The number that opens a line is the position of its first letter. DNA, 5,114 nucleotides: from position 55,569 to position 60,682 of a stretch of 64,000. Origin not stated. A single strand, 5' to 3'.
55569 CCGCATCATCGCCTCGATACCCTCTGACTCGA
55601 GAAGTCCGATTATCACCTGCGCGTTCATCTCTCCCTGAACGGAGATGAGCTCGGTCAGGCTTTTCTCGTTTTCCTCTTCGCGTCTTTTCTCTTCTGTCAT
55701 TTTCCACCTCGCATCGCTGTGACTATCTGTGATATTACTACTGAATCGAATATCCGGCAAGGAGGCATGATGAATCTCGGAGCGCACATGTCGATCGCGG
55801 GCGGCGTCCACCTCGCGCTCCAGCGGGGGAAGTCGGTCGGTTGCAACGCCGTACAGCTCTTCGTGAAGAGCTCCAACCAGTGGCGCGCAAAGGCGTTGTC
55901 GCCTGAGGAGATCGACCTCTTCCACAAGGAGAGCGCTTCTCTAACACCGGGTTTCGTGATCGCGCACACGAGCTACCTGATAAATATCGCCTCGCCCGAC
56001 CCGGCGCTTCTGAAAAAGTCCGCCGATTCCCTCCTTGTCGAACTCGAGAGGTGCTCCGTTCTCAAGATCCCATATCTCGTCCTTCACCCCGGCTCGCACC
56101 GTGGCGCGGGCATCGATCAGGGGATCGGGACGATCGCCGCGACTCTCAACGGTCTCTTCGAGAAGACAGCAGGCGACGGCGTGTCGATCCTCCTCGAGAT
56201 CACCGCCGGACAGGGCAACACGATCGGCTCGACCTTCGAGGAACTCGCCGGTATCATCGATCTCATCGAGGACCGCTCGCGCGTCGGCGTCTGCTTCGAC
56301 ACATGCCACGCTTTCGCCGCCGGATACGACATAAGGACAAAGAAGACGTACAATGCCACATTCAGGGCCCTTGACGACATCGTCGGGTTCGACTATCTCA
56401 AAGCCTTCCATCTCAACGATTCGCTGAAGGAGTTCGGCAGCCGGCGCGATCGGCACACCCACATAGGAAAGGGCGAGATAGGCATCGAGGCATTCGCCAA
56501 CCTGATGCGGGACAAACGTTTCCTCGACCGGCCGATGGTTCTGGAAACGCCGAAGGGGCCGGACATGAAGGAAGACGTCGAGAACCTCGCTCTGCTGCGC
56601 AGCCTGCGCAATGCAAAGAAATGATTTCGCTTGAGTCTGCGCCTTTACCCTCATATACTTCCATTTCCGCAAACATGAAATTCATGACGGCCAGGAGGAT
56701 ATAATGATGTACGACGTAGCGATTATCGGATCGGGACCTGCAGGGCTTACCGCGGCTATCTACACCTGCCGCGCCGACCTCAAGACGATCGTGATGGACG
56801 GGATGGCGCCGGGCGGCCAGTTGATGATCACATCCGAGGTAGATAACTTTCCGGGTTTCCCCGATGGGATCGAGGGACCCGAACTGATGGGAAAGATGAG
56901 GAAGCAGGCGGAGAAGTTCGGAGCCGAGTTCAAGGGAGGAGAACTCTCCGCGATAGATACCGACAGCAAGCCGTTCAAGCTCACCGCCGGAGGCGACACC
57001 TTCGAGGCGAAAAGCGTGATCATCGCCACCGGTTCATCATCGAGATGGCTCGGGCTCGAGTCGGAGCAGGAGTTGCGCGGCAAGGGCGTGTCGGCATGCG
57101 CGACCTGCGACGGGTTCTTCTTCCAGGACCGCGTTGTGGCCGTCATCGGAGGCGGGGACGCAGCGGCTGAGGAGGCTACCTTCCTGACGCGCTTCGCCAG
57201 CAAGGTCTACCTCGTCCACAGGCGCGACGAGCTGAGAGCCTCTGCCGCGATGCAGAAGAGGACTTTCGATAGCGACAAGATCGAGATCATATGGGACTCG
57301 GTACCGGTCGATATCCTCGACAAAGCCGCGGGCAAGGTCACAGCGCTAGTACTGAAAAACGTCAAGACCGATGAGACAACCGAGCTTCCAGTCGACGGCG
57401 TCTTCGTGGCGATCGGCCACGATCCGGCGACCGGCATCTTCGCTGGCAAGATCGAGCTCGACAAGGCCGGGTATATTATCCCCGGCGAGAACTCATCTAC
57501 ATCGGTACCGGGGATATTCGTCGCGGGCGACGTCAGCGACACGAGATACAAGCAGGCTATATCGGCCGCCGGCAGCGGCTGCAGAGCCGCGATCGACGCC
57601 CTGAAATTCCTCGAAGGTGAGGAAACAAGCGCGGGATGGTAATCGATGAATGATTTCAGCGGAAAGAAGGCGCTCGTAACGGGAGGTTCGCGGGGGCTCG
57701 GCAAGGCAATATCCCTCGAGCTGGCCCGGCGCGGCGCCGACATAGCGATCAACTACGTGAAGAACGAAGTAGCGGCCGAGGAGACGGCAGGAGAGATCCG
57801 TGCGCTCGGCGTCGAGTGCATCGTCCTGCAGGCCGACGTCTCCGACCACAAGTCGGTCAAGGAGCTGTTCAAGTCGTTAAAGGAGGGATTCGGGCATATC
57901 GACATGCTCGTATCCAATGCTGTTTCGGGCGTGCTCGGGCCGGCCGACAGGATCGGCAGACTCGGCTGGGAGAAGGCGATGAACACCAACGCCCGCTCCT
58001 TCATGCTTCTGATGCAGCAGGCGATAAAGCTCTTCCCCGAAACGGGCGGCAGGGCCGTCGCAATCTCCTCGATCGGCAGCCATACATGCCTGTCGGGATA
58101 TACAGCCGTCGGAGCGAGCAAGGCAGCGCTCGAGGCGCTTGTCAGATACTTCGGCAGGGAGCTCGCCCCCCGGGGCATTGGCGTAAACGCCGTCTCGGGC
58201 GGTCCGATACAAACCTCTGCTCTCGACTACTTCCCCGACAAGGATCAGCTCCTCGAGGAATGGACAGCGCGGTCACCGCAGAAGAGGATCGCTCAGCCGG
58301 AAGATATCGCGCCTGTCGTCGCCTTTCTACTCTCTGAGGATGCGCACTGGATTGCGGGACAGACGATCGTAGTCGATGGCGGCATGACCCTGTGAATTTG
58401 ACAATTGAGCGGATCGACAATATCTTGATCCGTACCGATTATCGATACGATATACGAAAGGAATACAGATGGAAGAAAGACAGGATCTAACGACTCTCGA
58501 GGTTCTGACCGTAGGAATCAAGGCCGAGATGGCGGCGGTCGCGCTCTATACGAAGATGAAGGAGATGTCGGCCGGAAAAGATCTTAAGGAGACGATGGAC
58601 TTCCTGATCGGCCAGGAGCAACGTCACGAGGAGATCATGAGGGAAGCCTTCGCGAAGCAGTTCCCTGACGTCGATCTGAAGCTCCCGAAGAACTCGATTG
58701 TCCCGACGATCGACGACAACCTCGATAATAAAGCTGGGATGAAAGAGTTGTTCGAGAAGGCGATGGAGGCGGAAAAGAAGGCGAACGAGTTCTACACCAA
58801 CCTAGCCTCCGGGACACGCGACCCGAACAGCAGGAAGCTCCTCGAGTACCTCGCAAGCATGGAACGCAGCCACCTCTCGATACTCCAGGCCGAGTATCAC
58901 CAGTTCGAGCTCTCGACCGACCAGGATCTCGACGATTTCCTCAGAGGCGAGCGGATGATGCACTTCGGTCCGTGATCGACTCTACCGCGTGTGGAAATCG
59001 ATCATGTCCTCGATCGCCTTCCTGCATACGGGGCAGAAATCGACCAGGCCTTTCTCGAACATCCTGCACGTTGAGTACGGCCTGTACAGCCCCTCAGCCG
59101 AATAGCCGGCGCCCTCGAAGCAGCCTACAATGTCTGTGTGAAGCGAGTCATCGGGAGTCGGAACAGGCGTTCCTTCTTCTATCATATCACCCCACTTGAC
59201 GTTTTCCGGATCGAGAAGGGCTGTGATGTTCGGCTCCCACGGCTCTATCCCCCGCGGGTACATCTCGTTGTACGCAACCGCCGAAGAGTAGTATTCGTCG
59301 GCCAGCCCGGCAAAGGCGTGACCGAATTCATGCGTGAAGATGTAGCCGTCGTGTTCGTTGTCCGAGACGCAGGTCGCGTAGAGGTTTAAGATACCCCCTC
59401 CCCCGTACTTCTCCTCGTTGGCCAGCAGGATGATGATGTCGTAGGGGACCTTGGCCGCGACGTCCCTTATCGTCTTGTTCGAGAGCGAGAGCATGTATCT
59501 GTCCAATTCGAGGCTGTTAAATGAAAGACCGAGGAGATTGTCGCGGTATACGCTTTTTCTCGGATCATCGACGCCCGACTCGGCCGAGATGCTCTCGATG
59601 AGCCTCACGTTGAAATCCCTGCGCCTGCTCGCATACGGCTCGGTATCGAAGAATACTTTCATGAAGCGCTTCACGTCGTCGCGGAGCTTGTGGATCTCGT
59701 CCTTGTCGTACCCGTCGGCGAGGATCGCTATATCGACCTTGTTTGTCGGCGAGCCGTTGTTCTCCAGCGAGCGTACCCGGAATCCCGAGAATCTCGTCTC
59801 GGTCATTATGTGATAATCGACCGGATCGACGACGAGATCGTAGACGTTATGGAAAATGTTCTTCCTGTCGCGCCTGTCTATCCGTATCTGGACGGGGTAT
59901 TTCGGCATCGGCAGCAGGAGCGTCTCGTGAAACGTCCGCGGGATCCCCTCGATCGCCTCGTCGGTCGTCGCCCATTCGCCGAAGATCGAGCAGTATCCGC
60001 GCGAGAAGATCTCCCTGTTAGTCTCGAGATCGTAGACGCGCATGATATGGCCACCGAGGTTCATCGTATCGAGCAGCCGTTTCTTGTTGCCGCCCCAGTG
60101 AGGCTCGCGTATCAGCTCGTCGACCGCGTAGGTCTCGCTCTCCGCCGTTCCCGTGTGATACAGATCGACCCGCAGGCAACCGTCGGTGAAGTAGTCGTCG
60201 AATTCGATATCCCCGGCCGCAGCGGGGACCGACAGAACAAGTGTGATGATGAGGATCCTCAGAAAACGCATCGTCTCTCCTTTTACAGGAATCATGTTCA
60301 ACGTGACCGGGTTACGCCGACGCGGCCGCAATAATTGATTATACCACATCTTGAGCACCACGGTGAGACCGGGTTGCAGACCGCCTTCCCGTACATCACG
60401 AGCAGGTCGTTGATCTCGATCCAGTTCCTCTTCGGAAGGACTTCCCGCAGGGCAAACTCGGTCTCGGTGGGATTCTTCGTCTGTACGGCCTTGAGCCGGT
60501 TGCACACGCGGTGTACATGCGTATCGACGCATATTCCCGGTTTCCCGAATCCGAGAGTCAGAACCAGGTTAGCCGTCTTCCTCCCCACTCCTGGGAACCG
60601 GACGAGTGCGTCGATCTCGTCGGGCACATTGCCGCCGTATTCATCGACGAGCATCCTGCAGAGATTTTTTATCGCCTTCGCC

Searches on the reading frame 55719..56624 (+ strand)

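Call 105: search_protein_families(library=pfam, proteins=[window:55719-56624:+], max_evalue=0.00001)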
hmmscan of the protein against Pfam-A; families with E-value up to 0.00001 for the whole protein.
window:55719-56624:+ (301 aa): 1 family
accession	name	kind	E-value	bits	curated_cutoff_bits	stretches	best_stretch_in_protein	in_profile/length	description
PF01261.30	AP_endonuc_2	-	6.1e-55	187.1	31.1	1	36-289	3-245/249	Xylose isomerase-like TIM barrel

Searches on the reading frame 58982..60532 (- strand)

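Call 105: search_protein_families(library=pfam, proteins=[window:58982-60532:-], max_evalue=0.00001)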
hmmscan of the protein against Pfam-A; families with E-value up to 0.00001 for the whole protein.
window:58982-60532:- (516 aa): 2 families
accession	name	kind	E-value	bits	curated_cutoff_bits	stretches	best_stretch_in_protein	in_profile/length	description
PF09471.16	Peptidase_M64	-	9.4e-79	265.1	26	2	256-460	3-206/302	IgA Peptidase M64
PF16217.10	M64_N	-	1.3e-37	128.5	27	1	110-230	1-120/122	Peptidase M64 N-terminus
